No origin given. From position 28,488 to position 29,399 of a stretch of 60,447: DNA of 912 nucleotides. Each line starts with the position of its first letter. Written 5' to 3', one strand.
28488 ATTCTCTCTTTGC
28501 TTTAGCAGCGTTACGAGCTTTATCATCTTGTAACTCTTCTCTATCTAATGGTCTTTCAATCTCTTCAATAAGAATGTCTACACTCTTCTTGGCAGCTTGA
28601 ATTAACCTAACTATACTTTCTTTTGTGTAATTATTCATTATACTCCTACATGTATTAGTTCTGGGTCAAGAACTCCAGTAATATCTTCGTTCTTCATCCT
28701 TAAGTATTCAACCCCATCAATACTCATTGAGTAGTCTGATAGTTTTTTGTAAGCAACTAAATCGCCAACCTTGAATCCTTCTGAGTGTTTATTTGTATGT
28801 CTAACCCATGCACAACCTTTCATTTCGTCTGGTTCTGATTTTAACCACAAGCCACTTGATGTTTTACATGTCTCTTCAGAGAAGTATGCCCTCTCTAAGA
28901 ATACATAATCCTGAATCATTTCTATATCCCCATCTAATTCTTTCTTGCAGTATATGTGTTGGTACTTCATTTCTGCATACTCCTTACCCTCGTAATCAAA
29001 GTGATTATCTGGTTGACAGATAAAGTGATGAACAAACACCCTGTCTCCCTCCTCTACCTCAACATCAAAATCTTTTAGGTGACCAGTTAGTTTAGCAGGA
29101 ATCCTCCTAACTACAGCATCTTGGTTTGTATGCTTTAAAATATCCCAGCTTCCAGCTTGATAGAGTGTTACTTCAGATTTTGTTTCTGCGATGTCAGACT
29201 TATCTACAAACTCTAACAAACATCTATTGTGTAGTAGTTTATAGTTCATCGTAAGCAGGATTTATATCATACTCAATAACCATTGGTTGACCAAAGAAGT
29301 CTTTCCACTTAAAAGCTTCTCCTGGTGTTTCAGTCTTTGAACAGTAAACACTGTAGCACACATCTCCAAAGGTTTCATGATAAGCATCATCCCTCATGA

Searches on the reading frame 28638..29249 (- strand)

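Call 95: search_protein_families(library=pfam, proteins=[window:28638-29249:-], max_evalue=0.001)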
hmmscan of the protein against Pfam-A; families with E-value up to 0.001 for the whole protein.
window:28638-29249:- (203 aa): 1 family
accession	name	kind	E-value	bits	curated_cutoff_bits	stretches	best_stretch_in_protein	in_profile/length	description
PF00166.26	Cpn10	-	4.2e-12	46.4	21.1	1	109-193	2-92/93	Chaperonin 10 Kd subunit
